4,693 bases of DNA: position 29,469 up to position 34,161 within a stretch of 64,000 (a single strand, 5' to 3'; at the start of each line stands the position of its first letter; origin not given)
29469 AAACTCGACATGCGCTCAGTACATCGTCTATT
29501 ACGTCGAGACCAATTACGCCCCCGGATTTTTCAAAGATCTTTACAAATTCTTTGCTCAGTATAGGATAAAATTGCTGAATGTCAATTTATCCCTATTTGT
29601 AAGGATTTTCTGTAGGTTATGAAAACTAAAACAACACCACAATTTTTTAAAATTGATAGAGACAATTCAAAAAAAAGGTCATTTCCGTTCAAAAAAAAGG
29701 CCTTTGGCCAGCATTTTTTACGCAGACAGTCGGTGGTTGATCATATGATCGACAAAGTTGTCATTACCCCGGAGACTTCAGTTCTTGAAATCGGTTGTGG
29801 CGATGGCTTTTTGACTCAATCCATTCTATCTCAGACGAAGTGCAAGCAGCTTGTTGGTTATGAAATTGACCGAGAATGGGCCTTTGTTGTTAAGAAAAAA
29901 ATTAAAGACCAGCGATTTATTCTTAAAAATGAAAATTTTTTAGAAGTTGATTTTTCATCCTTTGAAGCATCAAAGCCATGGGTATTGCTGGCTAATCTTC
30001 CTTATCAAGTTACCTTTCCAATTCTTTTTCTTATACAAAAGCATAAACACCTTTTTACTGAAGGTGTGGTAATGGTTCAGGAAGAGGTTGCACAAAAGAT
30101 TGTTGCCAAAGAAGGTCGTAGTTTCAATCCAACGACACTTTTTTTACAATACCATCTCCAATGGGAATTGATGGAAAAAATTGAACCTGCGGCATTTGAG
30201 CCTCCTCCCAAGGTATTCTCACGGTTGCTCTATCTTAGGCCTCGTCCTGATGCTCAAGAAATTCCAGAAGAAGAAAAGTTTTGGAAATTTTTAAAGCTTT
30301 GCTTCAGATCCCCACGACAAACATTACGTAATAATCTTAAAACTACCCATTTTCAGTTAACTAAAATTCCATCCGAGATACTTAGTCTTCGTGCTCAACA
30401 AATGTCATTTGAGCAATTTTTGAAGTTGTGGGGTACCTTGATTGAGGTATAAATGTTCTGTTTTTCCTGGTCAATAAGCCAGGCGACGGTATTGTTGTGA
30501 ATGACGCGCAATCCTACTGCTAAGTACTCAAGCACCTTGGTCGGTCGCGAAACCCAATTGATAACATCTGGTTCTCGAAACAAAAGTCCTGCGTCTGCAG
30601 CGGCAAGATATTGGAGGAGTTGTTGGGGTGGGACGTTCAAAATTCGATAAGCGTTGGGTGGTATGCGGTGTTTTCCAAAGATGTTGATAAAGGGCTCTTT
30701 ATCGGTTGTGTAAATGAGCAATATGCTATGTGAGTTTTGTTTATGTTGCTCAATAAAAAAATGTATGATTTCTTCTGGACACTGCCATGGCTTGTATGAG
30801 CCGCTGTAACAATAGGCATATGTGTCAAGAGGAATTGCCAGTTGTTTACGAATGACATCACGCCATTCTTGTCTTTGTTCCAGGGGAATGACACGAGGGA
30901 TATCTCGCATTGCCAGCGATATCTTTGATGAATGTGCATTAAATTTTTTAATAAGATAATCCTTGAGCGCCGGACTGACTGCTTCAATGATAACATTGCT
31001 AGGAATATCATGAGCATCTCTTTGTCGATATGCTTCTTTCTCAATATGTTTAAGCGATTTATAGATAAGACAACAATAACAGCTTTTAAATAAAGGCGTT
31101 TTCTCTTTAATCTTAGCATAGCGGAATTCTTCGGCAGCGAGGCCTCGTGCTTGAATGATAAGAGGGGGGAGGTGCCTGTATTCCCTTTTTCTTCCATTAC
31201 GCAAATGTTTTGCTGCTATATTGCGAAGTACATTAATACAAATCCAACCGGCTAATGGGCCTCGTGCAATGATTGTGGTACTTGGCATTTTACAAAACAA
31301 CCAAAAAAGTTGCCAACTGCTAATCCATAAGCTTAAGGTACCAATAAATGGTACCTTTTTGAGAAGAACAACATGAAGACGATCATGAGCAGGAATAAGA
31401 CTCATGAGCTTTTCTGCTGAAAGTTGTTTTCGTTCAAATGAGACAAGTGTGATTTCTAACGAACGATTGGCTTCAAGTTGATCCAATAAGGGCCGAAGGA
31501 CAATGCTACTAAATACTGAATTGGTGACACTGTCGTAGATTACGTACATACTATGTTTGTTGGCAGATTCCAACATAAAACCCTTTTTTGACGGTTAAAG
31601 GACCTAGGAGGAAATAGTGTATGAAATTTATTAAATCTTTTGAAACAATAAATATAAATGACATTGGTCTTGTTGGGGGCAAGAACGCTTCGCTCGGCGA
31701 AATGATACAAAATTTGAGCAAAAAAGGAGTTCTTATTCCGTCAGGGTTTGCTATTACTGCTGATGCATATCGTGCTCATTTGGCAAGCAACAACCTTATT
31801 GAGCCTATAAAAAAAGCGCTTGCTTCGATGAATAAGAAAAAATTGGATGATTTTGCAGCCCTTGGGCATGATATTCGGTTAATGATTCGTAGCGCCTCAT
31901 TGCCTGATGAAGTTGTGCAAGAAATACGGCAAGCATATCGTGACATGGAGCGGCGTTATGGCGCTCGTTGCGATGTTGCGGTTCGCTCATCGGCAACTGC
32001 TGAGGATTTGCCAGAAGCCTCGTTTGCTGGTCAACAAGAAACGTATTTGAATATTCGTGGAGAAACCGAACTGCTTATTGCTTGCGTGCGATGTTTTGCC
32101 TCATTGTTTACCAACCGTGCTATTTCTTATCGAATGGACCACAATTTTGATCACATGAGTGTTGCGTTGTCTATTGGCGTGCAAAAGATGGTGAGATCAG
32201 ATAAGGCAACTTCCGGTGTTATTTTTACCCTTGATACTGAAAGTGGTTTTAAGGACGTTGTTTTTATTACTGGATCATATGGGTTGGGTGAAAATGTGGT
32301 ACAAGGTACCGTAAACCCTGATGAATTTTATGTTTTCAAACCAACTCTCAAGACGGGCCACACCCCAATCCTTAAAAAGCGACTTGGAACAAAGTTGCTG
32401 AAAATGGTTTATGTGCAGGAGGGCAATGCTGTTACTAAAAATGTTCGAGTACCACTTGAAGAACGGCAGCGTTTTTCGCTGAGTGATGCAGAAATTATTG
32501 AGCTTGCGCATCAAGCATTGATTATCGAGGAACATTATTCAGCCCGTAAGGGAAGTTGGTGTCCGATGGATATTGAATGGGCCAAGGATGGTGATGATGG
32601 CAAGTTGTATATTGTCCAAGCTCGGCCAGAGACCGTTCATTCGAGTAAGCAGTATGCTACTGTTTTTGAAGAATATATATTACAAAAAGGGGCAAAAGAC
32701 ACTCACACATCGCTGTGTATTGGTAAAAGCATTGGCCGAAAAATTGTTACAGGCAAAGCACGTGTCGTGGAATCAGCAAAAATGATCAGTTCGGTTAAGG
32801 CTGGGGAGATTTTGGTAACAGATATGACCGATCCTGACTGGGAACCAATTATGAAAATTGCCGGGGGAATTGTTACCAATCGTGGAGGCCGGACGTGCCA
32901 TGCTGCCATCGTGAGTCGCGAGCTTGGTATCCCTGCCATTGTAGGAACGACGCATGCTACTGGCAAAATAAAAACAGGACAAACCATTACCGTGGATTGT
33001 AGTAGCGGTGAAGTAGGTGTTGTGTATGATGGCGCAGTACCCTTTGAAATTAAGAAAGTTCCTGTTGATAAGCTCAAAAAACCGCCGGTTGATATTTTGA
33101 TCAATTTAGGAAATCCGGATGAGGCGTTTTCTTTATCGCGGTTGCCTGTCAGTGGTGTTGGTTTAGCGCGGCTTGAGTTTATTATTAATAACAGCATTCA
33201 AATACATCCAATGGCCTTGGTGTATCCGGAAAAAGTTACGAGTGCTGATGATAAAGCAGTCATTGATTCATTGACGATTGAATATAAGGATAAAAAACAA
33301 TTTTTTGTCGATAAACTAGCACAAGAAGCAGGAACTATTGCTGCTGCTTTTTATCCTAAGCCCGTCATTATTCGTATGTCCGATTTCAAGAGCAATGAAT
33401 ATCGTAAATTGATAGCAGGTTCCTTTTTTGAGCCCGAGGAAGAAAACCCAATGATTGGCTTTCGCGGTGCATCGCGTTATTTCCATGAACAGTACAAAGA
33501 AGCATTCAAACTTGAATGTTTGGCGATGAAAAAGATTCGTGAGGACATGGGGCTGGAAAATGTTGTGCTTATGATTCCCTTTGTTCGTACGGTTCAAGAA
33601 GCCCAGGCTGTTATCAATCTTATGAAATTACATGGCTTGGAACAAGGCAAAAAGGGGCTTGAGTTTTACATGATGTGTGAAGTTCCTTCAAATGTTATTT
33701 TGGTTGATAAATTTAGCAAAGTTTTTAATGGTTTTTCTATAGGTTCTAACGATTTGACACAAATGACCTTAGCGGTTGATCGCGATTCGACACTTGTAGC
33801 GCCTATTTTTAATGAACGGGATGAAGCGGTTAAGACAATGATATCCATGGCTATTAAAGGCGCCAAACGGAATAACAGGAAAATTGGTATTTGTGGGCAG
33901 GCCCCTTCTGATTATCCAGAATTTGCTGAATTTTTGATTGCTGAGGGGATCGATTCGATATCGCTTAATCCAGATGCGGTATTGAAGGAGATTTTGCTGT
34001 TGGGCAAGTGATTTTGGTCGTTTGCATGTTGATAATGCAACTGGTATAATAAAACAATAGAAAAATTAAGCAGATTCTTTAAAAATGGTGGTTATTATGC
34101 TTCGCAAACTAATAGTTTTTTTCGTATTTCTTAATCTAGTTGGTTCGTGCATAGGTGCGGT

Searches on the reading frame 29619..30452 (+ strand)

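Call 19: search_protein_families(library=pfam, proteins=[window:29619-30452:+], max_evalue=0.0001)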
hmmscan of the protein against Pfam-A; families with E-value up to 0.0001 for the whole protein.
window:29619-30452:+ (277 aa): 1 family
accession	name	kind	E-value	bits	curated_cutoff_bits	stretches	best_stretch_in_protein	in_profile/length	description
PF00398.26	RrnaAD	-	1.1e-42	146.4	24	1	25-252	4-237/263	Ribosomal RNA adenine dimethylase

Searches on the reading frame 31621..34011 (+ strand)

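Call 19: search_protein_families(library=pfam, proteins=[window:31621-34011:+], max_evalue=0.0001)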
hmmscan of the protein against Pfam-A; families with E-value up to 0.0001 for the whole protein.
window:31621-34011:+ (796 aa): 3 families
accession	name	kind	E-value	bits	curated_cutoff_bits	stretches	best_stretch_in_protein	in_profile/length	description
PF01326.24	PPDK_N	-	7.1e-118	394.1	27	1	17-350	3-322/328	Pyruvate phosphate dikinase, AMP/ATP-binding domain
PF02896.24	PEP-utilizers_C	-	2.3e-60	204.7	22.8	1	488-789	18-283/293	PEP-utilising enzyme, PEP-binding domain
PF00391.29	PEP-utilizers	-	7.5e-28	96.4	23.1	1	393-463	2-72/72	PEP-utilising enzyme, mobile domain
